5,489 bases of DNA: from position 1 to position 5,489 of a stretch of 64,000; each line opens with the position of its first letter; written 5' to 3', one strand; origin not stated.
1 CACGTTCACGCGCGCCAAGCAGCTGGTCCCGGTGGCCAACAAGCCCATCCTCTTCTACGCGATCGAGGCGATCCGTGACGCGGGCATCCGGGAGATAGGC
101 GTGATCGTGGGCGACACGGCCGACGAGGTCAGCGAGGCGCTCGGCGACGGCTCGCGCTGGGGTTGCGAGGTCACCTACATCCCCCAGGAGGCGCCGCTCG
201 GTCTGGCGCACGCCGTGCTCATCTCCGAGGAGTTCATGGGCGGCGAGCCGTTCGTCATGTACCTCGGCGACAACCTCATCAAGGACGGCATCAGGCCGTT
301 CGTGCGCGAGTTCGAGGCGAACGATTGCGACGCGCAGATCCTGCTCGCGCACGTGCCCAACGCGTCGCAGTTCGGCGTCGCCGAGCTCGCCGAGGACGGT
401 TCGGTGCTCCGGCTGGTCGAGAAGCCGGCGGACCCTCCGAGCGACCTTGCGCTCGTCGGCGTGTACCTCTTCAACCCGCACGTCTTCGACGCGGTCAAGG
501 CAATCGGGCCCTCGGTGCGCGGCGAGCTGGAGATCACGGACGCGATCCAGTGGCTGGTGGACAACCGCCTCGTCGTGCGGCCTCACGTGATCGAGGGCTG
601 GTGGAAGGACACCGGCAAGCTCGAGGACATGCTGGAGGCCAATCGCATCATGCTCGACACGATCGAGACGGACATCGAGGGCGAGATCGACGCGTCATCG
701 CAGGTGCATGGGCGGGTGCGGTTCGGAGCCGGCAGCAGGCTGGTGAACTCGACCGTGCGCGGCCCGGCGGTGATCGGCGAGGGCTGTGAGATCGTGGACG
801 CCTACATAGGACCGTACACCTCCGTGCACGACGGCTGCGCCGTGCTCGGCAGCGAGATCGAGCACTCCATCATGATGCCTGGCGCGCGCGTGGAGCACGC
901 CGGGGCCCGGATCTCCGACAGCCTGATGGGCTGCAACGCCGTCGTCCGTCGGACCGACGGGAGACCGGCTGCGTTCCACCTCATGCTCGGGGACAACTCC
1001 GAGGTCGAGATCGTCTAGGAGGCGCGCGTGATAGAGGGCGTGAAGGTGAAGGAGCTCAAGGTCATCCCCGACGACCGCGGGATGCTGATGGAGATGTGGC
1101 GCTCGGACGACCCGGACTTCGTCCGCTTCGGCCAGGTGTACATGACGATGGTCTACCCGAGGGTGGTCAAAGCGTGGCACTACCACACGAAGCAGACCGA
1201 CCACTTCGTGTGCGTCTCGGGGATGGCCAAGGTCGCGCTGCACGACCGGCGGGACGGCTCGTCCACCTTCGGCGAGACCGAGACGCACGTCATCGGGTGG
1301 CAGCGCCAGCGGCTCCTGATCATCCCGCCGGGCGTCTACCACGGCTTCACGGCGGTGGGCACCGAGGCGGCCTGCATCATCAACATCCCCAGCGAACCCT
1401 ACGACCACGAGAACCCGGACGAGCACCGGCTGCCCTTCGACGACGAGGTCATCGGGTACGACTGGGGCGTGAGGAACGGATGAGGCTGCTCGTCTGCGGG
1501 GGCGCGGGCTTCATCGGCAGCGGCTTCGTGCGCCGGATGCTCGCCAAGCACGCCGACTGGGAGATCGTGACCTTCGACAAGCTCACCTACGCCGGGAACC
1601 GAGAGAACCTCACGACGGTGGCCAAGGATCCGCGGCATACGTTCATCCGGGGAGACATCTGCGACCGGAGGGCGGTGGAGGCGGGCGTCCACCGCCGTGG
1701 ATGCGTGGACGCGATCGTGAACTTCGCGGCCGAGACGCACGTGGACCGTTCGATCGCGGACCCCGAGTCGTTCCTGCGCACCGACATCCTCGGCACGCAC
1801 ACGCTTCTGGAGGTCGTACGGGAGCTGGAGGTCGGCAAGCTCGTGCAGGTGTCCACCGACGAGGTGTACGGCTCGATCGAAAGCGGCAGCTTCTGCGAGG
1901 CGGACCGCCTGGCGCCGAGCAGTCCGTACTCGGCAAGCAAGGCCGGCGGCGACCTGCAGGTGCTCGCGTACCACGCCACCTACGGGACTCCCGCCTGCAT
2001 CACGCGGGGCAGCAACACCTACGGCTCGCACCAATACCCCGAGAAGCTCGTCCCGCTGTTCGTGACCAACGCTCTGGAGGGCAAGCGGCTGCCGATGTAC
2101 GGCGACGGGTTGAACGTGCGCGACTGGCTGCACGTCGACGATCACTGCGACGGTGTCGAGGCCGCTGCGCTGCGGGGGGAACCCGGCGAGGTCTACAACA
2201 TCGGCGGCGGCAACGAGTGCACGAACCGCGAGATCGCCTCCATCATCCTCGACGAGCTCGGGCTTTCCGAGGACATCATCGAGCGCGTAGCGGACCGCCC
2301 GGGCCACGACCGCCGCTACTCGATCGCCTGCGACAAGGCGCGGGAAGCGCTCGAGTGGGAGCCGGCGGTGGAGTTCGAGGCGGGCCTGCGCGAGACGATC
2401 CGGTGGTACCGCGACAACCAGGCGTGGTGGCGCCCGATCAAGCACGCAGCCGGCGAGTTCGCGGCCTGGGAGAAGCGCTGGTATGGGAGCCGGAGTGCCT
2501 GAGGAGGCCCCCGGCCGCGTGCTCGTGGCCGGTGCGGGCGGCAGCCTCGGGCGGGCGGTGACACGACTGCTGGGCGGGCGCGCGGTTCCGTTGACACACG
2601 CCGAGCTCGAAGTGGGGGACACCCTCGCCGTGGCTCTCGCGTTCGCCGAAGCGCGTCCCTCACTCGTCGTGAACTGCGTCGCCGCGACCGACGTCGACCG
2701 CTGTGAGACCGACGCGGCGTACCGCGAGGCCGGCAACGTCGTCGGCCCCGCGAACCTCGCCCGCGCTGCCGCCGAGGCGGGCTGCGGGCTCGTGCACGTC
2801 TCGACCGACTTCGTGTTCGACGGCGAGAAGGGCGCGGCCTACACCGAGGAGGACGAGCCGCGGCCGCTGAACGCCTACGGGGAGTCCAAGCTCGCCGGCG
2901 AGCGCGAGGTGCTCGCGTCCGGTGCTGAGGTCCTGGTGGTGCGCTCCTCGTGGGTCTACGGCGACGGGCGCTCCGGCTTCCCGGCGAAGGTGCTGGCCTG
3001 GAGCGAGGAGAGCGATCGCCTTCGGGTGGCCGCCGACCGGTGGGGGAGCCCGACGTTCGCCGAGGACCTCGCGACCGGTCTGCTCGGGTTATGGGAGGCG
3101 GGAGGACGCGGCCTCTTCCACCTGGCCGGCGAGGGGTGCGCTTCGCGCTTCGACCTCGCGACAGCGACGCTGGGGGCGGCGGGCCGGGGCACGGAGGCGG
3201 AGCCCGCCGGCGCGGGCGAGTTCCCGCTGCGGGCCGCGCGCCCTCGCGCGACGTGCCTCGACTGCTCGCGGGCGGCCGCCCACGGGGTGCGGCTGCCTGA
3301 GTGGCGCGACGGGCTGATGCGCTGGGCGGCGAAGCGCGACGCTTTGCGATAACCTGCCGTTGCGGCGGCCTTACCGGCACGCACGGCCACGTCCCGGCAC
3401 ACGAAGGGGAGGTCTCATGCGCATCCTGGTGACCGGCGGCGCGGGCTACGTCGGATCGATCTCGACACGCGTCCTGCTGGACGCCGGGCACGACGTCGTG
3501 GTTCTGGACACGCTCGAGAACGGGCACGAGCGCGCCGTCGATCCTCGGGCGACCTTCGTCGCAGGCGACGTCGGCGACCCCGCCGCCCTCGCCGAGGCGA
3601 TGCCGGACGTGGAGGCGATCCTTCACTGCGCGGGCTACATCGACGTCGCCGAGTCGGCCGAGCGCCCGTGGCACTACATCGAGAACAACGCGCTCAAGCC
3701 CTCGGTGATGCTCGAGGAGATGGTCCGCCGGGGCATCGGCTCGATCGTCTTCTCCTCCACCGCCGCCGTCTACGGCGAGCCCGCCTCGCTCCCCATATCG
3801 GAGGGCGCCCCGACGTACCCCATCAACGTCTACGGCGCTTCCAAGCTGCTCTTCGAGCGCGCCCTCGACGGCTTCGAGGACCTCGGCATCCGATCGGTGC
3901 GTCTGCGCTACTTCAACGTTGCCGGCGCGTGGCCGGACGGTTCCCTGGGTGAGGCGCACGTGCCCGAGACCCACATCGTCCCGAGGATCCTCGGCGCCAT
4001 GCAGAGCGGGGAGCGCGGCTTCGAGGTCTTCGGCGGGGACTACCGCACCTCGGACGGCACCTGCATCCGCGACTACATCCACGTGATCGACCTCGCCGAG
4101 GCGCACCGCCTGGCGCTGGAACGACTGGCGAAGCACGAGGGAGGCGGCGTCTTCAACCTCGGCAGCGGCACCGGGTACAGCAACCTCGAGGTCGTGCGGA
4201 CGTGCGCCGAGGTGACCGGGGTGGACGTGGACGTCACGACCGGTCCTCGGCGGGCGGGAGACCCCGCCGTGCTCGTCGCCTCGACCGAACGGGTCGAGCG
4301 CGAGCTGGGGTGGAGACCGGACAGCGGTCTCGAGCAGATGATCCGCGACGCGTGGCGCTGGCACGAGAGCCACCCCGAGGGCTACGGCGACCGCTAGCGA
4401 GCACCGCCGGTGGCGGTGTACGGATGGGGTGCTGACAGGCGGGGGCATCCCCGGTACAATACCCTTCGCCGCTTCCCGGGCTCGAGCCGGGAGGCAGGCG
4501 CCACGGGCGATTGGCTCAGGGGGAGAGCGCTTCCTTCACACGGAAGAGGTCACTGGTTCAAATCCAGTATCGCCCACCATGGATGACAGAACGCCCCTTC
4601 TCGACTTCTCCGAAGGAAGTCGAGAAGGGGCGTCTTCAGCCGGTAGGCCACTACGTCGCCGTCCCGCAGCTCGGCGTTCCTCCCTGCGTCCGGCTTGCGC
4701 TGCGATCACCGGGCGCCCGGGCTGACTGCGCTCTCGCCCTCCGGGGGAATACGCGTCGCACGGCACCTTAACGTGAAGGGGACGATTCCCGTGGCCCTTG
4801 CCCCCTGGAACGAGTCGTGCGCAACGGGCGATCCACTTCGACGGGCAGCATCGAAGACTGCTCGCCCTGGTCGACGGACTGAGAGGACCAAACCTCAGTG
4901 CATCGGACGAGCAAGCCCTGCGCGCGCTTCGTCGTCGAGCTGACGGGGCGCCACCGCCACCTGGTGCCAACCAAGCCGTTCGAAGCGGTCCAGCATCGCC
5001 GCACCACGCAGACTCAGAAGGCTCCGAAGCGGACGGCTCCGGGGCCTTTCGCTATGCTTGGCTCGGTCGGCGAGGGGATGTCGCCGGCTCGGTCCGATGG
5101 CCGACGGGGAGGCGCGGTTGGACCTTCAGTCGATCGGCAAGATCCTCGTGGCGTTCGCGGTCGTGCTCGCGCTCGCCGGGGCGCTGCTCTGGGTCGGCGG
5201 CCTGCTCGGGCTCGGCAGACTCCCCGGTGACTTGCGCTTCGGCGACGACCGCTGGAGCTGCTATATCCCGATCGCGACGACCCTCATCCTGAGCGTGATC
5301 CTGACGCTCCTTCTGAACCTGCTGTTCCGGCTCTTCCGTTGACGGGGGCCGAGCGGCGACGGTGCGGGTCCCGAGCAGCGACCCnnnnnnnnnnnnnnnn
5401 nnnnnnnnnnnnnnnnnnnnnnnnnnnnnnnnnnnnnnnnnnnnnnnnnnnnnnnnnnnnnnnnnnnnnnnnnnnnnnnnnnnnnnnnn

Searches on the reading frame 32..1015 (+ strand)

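Call 19: search_protein_families(library=pfam, proteins=[window:32-1015:+], max_evalue=0.0001)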
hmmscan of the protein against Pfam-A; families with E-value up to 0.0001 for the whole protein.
window:32-1015:+ (328 aa): 2 families
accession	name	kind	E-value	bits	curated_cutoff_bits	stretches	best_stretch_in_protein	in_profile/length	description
PF00483.29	NTP_transferase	-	4.7e-40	138.1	21.2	1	2-207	28-242/245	Nucleotidyl transferase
PF25084.1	LbH_EIF2B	-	5.2e-05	23.6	54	0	217-302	16-96/105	EIF2B subunit epsilon LbH domain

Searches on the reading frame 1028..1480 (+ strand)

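Call 19: search_protein_families(library=pfam, proteins=[window:1028-1480:+], max_evalue=0.0001)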
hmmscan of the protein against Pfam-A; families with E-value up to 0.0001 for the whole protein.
window:1028-1480:+ (151 aa): 3 families
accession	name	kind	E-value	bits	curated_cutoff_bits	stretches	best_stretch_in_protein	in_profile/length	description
PF00908.23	dTDP_sugar_isom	-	2.3e-18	66.9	27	1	2-146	4-152/168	dTDP-4-dehydrorhamnose 3,5-epimerase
PF14667.12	Polysacc_synt_C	-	9.9e-13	48.6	28.7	1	15-132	3-110/111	Polysaccharide biosynthesis C-terminal domain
PF05523.17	FdtA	-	5.4e-08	33.1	23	1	4-128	2-117/131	WxcM-like, C-terminal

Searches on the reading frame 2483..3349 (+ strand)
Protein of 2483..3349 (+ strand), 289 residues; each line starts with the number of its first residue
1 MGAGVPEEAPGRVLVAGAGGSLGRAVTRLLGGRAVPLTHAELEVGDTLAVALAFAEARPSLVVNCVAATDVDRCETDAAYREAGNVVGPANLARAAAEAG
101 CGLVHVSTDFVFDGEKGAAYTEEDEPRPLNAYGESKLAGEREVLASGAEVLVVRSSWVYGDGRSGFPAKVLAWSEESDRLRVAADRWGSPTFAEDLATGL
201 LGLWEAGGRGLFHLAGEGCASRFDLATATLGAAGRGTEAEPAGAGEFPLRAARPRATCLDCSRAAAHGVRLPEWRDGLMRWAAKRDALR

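Call 19: search_protein_families(library=pfam, proteins=[window:2483-3349:+], max_evalue=0.0001)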
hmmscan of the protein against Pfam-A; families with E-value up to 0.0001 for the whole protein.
window:2483-3349:+ (289 aa): 5 families
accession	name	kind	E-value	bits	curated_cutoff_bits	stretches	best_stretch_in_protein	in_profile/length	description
PF04321.23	RmlD_sub_bind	-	1.6e-73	247.8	27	1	12-282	2-282/287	RmlD substrate binding domain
PF01370.27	Epimerase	-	4e-18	66.2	20.9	1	13-172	1-187/240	NAD dependent epimerase/dehydratase family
PF16363.11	GDP_Man_Dehyd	-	7.6e-08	32.6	27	1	42-141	59-162/332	GDP-mannose 4,6 dehydratase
PF07993.18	NAD_binding_4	-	7.4e-06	25.7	20.1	1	61-167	91-216/258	Male sterility protein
PF02719.21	Polysacc_synt_2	-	3.1e-05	23.7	20.2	0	43-142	62-148/293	Polysaccharide biosynthesis protein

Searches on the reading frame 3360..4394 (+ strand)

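Call 19: search_protein_families(library=pfam, proteins=[window:3360-4394:+], max_evalue=0.0001)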
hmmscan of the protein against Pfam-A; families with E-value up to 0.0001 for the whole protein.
window:3360-4394:+ (345 aa): 7 families
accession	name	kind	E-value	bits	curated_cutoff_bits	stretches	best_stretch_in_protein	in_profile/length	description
PF01370.27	Epimerase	-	2.7e-51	174.8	20.9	1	22-268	1-240/240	NAD dependent epimerase/dehydratase family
PF16363.11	GDP_Man_Dehyd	-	5.4e-37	128.4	27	1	23-330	1-331/332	GDP-mannose 4,6 dehydratase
PF04321.23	RmlD_sub_bind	-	5.3e-13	49.1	27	1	20-169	1-136/287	RmlD substrate binding domain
PF01073.25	3Beta_HSD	-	5.3e-12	45.8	22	1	23-149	1-132/280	3-beta hydroxysteroid dehydrogenase/isomerase family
PF02719.21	Polysacc_synt_2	-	2.4e-10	40.5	20.2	1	22-189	1-173/293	Polysaccharide biosynthesis protein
PF13460.12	NAD_binding_10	-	8.8e-07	29.4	27.2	1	26-140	1-104/184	NAD(P)H-binding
PF05368.20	NmrA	-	6.6e-06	26.4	27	1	21-92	4-78/298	NmrA-like family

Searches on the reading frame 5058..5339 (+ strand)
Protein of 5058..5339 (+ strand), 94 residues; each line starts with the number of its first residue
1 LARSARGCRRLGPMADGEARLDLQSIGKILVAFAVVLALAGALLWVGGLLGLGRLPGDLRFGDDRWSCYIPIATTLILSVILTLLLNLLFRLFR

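Call 73: search_protein_families(library=pfam, proteins=[window:5058-5339:+], max_evalue=0.001)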
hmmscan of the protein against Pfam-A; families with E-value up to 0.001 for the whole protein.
window:5058-5339:+ (94 aa): 1 family
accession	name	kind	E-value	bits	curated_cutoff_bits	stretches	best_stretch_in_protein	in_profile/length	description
PF11146.13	DUF2905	-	1e-18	67.8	22.2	1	27-89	1-64/64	Protein of unknown function (DUF2905)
